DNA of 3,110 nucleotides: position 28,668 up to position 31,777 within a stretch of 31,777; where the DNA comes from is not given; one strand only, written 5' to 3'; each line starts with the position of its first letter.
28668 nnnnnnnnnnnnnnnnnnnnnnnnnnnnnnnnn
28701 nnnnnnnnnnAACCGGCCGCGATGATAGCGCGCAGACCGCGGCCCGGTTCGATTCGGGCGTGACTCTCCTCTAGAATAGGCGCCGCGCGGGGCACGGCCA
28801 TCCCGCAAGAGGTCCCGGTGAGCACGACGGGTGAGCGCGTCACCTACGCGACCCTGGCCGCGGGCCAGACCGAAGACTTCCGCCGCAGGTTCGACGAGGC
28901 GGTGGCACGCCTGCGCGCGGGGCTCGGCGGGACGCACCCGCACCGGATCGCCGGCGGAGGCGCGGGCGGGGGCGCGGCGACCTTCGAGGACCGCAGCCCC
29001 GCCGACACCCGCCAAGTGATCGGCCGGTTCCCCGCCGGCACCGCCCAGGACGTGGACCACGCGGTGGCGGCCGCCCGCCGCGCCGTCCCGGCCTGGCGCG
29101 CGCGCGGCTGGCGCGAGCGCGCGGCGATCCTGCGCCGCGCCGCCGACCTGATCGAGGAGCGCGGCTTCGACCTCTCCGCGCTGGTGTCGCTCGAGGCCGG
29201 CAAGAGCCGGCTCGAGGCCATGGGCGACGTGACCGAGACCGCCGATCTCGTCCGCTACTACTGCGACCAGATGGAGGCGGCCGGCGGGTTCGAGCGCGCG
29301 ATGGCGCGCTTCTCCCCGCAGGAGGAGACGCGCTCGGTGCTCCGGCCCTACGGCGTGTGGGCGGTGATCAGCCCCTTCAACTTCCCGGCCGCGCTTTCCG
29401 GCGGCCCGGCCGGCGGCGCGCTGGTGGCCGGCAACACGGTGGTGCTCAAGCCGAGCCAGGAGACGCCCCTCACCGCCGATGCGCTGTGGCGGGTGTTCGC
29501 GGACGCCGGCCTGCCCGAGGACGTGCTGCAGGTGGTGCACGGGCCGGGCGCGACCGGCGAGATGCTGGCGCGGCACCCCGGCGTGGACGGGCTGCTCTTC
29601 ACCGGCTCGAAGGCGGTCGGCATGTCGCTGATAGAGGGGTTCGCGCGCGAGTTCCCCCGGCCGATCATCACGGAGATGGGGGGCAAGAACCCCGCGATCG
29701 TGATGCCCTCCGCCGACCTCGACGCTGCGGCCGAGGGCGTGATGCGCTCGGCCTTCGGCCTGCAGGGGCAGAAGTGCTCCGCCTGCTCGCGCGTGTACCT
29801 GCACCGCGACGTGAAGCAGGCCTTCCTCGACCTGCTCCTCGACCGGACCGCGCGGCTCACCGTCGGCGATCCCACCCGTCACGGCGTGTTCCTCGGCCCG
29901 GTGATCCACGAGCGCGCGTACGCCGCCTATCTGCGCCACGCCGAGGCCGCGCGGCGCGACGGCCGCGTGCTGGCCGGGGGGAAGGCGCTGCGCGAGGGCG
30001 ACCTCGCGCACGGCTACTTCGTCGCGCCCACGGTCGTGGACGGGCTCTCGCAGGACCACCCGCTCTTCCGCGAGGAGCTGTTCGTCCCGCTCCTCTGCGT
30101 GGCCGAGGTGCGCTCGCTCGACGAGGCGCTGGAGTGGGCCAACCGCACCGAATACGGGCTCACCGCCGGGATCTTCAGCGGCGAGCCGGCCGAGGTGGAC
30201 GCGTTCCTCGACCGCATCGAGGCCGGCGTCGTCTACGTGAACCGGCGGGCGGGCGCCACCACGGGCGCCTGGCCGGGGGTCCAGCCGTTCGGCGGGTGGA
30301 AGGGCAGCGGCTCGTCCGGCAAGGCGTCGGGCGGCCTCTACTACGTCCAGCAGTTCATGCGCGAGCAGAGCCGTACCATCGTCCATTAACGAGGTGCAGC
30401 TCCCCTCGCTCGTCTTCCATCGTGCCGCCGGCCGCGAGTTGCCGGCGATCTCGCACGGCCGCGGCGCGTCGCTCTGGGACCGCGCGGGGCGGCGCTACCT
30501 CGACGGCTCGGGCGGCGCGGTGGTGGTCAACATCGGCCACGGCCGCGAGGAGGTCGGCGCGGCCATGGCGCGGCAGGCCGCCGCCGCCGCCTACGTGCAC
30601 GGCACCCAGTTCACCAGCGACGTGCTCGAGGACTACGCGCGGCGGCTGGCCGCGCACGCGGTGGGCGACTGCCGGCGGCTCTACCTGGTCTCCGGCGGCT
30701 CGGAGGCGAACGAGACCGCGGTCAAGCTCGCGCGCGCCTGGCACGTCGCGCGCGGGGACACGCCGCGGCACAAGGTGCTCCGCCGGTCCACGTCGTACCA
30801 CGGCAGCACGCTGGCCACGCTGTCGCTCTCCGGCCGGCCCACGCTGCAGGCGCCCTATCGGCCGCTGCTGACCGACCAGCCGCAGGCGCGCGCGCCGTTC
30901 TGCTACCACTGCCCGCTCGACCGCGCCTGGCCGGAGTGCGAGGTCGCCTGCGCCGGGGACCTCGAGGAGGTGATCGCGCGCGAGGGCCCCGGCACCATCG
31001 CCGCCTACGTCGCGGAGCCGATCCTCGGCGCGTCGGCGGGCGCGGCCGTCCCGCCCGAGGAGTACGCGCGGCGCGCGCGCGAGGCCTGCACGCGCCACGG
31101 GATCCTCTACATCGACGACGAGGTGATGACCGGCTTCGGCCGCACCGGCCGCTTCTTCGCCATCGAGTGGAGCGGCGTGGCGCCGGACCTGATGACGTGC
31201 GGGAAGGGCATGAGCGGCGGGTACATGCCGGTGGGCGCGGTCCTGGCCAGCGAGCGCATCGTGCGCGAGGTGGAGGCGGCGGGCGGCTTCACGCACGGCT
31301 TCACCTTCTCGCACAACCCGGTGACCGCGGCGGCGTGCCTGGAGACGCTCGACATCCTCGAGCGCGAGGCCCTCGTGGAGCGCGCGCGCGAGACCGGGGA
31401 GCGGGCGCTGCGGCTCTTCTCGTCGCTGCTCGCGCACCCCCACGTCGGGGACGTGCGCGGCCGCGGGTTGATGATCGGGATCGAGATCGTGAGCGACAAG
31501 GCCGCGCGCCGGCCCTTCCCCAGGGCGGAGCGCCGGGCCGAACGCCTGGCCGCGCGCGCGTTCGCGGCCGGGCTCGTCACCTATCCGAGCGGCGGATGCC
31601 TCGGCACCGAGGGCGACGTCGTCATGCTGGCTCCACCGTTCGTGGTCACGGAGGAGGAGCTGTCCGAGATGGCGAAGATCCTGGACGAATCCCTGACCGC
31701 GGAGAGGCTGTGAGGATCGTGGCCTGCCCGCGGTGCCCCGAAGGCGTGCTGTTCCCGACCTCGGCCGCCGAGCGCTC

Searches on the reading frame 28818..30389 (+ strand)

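Call 14: search_protein_families(library=pfam, proteins=[window:28818-30389:+], max_evalue=0.001)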
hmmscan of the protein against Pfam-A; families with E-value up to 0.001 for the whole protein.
window:28818-30389:+ (523 aa): 1 family
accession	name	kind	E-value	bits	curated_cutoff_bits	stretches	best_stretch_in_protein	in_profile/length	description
PF00171.27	Aldedh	-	6.4e-139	463.9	23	1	54-516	7-458/461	Aldehyde dehydrogenase family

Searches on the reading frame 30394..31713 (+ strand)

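Call 14: search_protein_families(library=pfam, proteins=[window:30394-31713:+], max_evalue=0.001)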
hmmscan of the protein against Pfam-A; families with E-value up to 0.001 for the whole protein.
window:30394-31713:+ (439 aa): 1 family
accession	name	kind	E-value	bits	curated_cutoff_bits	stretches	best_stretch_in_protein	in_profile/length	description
PF00202.27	Aminotran_3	-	1.7e-92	310.7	30.5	1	18-432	12-401/403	Aminotransferase class-III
